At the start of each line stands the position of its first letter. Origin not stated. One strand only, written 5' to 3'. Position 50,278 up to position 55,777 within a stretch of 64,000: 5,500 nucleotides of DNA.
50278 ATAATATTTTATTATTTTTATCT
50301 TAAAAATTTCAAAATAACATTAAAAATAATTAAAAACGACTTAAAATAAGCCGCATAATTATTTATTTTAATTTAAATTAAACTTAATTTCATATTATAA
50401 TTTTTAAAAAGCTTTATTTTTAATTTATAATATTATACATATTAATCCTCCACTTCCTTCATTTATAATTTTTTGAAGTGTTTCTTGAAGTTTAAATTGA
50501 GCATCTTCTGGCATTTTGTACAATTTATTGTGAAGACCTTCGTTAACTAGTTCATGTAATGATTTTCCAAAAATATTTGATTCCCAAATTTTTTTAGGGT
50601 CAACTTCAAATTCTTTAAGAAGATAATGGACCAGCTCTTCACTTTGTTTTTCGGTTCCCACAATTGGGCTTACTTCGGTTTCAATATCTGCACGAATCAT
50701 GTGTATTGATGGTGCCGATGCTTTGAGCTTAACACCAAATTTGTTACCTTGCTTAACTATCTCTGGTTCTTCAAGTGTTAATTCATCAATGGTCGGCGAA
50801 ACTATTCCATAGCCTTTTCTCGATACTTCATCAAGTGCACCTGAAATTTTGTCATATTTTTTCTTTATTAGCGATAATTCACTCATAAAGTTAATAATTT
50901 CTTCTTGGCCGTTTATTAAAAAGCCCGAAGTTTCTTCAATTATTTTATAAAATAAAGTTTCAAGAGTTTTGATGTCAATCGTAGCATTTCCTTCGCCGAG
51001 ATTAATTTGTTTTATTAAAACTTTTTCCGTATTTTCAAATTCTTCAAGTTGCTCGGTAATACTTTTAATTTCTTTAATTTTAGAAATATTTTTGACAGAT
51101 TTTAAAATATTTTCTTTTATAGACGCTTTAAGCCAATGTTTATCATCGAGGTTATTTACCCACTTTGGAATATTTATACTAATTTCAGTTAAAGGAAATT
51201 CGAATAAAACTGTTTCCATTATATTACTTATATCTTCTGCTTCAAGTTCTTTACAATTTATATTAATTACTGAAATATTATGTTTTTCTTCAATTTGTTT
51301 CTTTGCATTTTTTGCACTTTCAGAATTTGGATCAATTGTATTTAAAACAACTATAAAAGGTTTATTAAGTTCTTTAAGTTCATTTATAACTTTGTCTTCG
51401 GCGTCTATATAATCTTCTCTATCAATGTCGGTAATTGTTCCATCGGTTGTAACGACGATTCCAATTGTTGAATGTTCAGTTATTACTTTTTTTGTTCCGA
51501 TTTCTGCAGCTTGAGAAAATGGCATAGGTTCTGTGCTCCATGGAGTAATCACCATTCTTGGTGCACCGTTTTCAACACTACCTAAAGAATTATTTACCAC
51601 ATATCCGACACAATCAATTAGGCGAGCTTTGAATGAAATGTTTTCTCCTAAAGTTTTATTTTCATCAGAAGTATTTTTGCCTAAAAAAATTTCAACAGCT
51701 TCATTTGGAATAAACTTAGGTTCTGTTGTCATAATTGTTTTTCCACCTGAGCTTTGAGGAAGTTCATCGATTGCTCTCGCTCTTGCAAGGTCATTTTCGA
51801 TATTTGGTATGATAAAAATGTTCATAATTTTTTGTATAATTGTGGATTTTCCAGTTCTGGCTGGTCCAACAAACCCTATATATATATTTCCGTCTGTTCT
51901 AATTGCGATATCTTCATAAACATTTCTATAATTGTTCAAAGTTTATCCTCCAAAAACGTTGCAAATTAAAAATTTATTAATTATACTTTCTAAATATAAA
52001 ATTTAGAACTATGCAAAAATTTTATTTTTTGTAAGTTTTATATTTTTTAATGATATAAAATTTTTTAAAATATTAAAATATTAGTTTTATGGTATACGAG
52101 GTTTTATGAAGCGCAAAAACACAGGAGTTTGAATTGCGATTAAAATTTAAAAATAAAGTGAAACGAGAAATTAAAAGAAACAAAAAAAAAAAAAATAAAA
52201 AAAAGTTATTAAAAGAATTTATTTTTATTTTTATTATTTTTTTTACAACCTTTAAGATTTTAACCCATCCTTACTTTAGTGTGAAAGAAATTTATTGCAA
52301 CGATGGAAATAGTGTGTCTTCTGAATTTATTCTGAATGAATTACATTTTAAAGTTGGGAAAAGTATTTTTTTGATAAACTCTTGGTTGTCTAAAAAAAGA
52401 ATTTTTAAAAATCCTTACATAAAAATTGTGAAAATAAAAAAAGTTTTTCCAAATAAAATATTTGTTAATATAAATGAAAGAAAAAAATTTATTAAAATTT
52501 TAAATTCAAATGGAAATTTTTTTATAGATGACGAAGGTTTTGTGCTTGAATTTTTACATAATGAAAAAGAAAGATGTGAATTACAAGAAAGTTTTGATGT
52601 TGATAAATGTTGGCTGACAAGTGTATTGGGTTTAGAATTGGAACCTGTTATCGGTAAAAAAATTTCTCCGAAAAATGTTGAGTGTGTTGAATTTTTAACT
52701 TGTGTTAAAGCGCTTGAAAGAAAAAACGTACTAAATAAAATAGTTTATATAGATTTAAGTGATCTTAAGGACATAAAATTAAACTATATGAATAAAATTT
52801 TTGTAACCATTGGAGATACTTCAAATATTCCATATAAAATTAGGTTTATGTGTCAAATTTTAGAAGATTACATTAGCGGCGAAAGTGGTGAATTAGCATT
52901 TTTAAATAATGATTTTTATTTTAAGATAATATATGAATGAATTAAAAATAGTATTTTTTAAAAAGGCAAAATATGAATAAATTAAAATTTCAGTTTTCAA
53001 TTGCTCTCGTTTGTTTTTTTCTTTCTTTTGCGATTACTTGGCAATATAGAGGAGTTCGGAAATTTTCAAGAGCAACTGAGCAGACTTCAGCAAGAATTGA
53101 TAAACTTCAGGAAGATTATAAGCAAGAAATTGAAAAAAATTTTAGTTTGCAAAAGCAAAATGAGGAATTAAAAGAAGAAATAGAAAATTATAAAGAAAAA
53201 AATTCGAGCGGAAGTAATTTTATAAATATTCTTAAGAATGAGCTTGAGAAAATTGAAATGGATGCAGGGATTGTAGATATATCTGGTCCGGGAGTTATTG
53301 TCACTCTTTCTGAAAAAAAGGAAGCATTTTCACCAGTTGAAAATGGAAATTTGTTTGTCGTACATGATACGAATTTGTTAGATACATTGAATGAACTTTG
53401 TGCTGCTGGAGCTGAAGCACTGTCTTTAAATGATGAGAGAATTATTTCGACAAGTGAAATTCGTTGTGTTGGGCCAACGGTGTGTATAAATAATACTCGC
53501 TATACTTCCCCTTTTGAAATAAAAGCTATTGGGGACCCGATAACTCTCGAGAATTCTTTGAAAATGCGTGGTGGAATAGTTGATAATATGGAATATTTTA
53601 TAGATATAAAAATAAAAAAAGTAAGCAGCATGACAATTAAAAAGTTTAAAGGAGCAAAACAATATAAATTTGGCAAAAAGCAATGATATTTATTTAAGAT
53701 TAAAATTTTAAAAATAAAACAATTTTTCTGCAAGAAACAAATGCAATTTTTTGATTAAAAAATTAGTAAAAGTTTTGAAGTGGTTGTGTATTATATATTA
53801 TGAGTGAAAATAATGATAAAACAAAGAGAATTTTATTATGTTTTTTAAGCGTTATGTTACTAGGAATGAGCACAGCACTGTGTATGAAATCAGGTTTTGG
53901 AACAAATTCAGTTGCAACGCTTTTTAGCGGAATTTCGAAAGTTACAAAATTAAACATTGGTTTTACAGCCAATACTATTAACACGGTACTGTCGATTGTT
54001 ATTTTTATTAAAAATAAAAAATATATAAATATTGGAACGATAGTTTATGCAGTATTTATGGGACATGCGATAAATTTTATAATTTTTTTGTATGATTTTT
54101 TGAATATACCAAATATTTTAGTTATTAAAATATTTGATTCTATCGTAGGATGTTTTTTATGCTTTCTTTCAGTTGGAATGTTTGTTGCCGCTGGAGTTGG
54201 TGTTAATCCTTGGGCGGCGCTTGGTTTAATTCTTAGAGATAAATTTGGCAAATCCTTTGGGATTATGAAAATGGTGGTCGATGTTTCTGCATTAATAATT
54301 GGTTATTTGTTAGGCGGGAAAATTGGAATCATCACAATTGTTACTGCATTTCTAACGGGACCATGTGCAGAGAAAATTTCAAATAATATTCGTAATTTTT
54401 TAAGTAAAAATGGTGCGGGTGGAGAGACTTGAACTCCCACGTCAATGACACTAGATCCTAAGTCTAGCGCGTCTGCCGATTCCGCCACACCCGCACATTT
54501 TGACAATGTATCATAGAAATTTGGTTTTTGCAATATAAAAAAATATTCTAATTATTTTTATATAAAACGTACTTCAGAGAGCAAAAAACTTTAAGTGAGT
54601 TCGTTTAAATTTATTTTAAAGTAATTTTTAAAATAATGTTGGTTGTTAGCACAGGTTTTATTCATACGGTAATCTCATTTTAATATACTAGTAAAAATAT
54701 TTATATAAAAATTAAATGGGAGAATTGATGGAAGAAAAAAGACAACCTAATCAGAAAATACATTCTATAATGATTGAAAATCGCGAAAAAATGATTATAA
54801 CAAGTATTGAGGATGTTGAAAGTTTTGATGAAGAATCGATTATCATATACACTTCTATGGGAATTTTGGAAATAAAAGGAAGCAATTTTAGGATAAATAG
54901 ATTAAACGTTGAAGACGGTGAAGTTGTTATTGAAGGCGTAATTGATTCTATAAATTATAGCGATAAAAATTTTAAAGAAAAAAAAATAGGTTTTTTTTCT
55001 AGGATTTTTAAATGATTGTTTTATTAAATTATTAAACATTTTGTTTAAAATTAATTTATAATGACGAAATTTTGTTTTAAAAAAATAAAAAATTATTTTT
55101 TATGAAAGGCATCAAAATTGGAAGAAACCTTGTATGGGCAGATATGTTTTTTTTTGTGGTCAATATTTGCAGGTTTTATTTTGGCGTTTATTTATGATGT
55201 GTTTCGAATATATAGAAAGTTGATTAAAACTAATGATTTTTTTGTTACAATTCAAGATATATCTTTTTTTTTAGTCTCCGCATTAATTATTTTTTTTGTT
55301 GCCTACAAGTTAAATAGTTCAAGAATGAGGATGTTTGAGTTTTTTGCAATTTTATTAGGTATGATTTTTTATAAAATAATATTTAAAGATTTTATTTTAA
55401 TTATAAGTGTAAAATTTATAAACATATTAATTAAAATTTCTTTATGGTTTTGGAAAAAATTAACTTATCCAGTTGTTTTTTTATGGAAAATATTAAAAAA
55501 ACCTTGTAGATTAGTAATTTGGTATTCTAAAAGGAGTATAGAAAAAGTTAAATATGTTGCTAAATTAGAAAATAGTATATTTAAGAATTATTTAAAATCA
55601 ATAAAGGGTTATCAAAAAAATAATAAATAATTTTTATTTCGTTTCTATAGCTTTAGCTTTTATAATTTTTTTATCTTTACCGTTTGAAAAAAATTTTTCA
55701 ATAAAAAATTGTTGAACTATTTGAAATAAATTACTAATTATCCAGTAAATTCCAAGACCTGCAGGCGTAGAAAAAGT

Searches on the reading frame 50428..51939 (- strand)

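Call 44: search_protein_families(library=pfam, proteins=[window:50428-51939:-], max_evalue=0.001)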
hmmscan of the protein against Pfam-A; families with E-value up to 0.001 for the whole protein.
window:50428-51939:- (504 aa): 3 families
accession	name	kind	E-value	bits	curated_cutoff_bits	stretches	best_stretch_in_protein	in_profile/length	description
PF09547.16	SpoIVA_ATPase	-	2.6e-104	348.2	26.6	1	5-249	4-237/237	Stage IV sporulation protein A, ATPase domain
PF20438.3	SpoIVA_middle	-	2.7e-70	236.5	25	1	251-428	2-179/179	Stage IV sporulation protein A, middle domain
PF20439.3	SpoIVA_C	-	1.2e-38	131.5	25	1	429-504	1-76/76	Sporulation stage IV protein A, C-terminal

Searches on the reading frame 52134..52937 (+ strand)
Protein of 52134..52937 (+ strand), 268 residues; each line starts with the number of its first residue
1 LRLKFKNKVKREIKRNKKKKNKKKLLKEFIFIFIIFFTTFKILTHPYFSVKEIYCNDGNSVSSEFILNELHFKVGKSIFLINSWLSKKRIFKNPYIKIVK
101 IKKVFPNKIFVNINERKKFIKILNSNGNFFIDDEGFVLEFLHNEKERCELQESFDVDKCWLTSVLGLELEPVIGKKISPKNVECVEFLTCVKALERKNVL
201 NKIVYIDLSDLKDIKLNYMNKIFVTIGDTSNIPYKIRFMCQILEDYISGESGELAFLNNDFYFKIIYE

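Call 44: search_protein_families(library=pfam, proteins=[window:52134-52937:+], max_evalue=0.001)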
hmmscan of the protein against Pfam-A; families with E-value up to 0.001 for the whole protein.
window:52134-52937:+ (268 aa): 1 family
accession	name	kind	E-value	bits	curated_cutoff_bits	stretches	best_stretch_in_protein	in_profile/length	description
PF08478.15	POTRA_1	-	1.3e-07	32.2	23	1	49-116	2-69/69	POTRA domain, FtsQ-type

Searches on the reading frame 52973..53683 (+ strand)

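Call 44: search_protein_families(library=pfam, proteins=[window:52973-53683:+], max_evalue=0.001)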
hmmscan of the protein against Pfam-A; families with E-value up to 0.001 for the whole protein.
window:52973-53683:+ (237 aa): 2 families
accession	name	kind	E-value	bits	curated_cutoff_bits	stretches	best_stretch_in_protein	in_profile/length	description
PF05949.17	DUF881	-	9.2e-42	142.8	25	1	90-233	1-144/146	Bacterial protein of unknown function (DUF881)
PF06156.18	YabA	-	0.00034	21.6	30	1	26-94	8-76/103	Initiation control protein YabA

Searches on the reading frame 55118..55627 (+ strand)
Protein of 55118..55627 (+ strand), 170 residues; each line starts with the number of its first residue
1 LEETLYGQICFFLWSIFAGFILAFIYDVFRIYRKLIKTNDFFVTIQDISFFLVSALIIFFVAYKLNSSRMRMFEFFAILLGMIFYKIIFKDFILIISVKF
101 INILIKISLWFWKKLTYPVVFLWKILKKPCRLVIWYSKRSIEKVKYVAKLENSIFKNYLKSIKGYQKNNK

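Call 44: search_protein_families(library=pfam, proteins=[window:55118-55627:+], max_evalue=0.001)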
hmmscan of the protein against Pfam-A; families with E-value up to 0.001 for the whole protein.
window:55118-55627:+ (170 aa): 1 family
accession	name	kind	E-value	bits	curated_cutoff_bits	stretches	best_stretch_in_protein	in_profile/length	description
PF09578.15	Spore_YabQ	-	1.6e-19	70.3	27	1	12-89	1-78/79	Spore cortex protein YabQ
